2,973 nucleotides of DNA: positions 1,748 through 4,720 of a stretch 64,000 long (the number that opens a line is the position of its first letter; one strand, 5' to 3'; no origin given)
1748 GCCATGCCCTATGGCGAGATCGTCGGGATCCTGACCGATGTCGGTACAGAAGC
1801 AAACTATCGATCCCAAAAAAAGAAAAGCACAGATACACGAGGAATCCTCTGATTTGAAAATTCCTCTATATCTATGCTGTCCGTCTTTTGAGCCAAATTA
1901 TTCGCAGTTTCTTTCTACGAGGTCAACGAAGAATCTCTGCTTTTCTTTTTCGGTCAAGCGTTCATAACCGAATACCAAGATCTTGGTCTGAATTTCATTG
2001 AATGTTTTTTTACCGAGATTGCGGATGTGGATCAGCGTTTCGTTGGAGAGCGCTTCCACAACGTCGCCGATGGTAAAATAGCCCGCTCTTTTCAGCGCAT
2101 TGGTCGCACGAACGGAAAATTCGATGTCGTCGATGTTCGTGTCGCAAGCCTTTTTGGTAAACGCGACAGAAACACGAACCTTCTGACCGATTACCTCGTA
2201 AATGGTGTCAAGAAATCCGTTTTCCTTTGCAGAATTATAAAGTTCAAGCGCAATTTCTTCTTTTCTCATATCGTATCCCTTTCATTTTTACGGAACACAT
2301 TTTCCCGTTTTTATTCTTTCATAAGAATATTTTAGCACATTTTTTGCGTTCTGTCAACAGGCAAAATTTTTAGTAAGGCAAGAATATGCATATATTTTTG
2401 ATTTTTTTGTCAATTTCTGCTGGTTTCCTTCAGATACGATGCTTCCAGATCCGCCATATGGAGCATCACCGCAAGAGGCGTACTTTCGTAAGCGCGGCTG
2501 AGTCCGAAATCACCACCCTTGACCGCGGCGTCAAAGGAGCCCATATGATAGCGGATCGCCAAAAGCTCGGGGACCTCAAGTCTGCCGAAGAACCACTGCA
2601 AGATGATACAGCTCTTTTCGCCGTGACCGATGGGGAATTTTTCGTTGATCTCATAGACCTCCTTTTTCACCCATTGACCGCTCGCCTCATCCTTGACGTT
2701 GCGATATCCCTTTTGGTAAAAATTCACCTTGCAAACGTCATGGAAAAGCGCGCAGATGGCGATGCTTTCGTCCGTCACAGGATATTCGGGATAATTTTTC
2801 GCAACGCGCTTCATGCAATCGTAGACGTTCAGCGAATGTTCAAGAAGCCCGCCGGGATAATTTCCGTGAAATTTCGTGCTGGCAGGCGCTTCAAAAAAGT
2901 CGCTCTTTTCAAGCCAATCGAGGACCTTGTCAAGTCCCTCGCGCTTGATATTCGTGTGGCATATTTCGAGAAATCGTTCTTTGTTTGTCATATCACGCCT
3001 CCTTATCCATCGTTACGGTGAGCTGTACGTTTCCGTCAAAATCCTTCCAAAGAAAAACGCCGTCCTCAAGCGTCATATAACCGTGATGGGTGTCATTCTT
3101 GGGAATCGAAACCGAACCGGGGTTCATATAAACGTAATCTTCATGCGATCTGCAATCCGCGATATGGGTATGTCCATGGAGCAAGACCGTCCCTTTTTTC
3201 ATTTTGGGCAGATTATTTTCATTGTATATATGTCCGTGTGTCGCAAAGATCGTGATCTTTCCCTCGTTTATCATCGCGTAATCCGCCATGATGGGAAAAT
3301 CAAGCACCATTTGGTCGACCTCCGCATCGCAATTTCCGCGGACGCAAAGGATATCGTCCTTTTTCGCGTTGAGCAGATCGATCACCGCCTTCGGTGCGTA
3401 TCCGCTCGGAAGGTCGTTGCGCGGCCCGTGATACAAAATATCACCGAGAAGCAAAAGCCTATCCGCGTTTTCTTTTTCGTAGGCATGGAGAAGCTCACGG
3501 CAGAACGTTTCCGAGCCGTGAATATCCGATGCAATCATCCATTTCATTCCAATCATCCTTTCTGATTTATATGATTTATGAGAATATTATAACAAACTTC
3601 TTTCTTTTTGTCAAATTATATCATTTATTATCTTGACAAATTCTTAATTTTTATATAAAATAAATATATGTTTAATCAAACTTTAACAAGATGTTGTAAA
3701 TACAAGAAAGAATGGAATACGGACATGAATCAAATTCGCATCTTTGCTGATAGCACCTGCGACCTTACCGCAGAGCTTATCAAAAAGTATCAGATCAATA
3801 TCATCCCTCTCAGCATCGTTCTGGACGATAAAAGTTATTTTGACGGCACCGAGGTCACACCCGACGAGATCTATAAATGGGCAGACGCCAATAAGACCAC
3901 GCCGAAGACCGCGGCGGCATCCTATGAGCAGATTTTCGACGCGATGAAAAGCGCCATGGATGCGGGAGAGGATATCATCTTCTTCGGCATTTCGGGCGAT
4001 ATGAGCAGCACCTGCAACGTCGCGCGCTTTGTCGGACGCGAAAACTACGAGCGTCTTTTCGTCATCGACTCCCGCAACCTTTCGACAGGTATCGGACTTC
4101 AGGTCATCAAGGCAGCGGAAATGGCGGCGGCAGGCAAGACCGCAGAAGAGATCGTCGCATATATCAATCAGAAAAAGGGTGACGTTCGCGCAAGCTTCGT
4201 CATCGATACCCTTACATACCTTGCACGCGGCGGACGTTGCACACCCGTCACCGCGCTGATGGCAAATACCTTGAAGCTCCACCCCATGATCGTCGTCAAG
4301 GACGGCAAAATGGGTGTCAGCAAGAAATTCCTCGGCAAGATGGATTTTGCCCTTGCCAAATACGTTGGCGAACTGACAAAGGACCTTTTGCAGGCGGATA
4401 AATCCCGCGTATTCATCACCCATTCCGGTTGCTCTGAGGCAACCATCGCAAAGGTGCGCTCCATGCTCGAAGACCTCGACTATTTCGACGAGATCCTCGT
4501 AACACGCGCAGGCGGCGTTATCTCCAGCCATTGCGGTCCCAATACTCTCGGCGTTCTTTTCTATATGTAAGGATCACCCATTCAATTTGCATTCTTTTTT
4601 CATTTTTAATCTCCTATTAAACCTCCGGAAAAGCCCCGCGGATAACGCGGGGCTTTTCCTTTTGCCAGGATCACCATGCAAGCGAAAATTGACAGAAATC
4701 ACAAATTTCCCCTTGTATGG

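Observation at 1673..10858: CotJC-like Mn-catalase gene split in frame by an 8.65 kb element with 10-bp direct repeats and a terminal large serine recombinase (skin-like intervening element)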

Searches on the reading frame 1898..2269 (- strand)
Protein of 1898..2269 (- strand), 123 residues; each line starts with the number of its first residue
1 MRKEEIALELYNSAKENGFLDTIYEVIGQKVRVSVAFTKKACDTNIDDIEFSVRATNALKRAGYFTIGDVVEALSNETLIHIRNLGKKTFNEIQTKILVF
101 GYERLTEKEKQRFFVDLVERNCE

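Call 6: search_protein_families(library=pfam, proteins=[window:1898-2269:-], max_evalue=0.01)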
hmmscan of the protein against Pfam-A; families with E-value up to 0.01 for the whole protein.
window:1898-2269:- (123 aa): 1 family
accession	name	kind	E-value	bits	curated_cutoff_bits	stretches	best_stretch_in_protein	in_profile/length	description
PF03118.21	RNA_pol_A_CTD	-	3e-17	62.5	23.8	1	39-96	8-64/67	Bacterial RNA polymerase, alpha chain C terminal domain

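Call 80: search_protein_families(library=ncbifam, proteins=[window:1898-2269:-], max_evalue=0.001)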
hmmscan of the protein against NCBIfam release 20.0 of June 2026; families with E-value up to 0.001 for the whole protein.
window:1898-2269:- (123 aa): 9 families
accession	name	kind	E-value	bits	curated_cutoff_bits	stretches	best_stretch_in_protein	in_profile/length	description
NF003519.0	PRK05182.2-5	equivalog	9e-15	54.4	277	1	38-104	249-314/320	DNA-directed RNA polymerase subunit alpha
TIGR02027.1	rpoA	equivalog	1.3e-13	50.8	227.8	1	38-102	230-293/298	DNA-directed RNA polymerase subunit alpha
NF003517.0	PRK05182.2-3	equivalog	4.3e-13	48.9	356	1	40-110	255-324/344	DNA-directed RNA polymerase subunit alpha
NF003515.0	PRK05182.2-1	equivalog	1.3e-11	44.4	406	1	38-101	245-307/314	DNA-directed RNA polymerase subunit alpha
NF003518.0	PRK05182.2-4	equivalog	2e-11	43.6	523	1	37-102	242-306/312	DNA-directed RNA polymerase subunit alpha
NF003514.0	PRK05182.1-4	equivalog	2.1e-11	43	434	1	36-102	241-306/338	DNA-directed RNA polymerase subunit alpha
NF003513.0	PRK05182.1-2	equivalog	2.9e-10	39.6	302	1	41-99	253-310/338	DNA-directed RNA polymerase subunit alpha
NF003516.0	PRK05182.2-2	equivalog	5e-09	35.7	353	1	43-107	246-310/315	DNA-directed RNA polymerase subunit alpha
NF033442.0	BREX_PglW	equivalog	8.2e-05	20.5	990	1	36-101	790-854/1391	BREX system serine/threonine kinase PglW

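Call 81: search_protein_families(library=phrogs, proteins=[window:1898-2269:-], max_evalue=0.001)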
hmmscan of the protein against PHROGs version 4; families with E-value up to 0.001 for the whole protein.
window:1898-2269:- (123 aa): 0 families

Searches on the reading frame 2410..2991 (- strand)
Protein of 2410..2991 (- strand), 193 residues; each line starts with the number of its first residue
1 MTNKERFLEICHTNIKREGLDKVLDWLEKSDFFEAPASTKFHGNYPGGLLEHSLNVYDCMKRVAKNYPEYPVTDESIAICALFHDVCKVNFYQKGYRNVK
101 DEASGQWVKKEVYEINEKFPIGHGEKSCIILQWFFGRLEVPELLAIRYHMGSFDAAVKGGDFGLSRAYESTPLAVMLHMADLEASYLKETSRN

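Call 6: search_protein_families(library=pfam, proteins=[window:2410-2991:-], max_evalue=0.01)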
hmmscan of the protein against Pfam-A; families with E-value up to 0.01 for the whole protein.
window:2410-2991:- (193 aa): 1 family
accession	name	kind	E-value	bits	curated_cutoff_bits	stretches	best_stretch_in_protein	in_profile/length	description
PF01966.28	HD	-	9.7e-08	32.8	22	1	50-181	2-111/116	HD domain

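Call 80: search_protein_families(library=ncbifam, proteins=[window:2410-2991:-], max_evalue=0.001)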
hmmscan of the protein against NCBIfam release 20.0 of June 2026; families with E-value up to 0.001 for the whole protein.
window:2410-2991:- (193 aa): 2 families
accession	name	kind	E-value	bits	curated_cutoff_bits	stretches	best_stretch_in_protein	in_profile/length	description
NF010007.0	PRK13480.1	equivalog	0.00013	21.2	460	1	8-90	121-199/314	3'-5' exoribonuclease YhaM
TIGR00277.1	HDIG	domain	0.00046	20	27.6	1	47-93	3-46/84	HDIG domain-containing metalloprotein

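Call 81: search_protein_families(library=phrogs, proteins=[window:2410-2991:-], max_evalue=0.001)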
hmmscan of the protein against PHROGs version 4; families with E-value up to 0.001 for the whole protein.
window:2410-2991:- (193 aa): 2 families
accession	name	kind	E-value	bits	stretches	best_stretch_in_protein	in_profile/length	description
phrog_28876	-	other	9.2e-44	150.9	1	1-190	2-195/435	metal-dependent phosphohydrolase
phrog_5889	-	unknown function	1.2e-33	117.5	1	2-185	14-193/242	-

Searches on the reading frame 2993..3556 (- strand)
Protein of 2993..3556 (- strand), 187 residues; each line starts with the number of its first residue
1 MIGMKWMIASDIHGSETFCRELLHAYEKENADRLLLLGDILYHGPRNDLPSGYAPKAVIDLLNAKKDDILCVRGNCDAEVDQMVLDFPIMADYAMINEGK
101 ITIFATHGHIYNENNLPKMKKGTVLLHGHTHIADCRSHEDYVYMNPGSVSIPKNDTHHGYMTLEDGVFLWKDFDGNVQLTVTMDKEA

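Call 6: search_protein_families(library=pfam, proteins=[window:2993-3556:-], max_evalue=0.01)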
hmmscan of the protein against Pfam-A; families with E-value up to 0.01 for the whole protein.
window:2993-3556:- (187 aa): 2 families
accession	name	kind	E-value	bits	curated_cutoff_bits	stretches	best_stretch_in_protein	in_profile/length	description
PF12850.12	Metallophos_2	-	3.6e-21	76.2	27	1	4-164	1-150/154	Calcineurin-like phosphoesterase superfamily domain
PF00149.33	Metallophos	-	1.3e-09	39.2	21.5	1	4-159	1-136/191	Calcineurin-like phosphoesterase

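Call 80: search_protein_families(library=ncbifam, proteins=[window:2993-3547:-], max_evalue=0.001)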
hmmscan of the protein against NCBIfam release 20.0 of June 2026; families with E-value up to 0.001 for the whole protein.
window:2993-3547:- (184 aa): 2 families
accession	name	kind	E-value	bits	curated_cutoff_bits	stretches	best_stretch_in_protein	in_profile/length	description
NF006988.0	PRK09453.1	equivalog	3.1e-67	226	117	1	1-177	1-177/183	phosphodiesterase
TIGR00040.1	yfcE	subfamily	1.1e-23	84.1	56.25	1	1-162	1-150/158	YfcE family phosphodiesterase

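Call 81: search_protein_families(library=phrogs, proteins=[window:2993-3547:-], max_evalue=0.001)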
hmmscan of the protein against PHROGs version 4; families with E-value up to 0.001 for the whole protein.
window:2993-3547:- (184 aa): 3 families
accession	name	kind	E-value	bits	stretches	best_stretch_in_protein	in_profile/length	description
phrog_1649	-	other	6.6e-07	29.3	1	1-72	36-102/308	metallo-phosphoesterase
phrog_547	-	other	1.4e-06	28.6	1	26-144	71-181/245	phosphoesterase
phrog_246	-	other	1.7e-05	25.1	0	2-74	177-241/417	NinI-like serine-threonine phosphatase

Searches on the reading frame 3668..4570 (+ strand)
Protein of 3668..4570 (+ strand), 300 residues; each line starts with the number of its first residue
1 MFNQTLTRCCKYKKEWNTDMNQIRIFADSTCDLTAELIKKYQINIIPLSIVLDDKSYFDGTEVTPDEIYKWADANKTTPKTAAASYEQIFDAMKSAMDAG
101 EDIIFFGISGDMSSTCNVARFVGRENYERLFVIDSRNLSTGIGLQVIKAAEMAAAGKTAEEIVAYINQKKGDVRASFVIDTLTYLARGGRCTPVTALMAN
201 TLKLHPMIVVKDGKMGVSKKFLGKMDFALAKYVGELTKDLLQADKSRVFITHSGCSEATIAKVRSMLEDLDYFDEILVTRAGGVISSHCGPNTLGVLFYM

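Call 6: search_protein_families(library=pfam, proteins=[window:3668-4570:+], max_evalue=0.01)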
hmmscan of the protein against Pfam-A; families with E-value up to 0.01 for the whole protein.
window:3668-4570:+ (300 aa): 2 families
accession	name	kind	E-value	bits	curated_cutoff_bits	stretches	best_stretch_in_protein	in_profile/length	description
PF02645.21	DegV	-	1e-64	219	27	1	23-299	2-278/280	Uncharacterised protein, DegV family COG1307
PF07196.18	Flagellin_IN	-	0.0022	18.6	22.7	1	153-180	17-46/55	Flagellin hook IN motif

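Call 80: search_protein_families(library=ncbifam, proteins=[window:3725-4570:+], max_evalue=0.001)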
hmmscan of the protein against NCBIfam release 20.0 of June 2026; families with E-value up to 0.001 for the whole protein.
window:3725-4570:+ (281 aa): 2 families
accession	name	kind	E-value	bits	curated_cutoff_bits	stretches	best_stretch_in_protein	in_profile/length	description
TIGR00762.1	DegV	domain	2.1e-70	237.1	99.7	1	4-280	1-276/276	DegV family EDD domain-containing protein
NF038249.1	fatty_FakB1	equivalog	3.1e-33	115.1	350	1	4-278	3-278/286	fatty acid kinase binding subunit FakB1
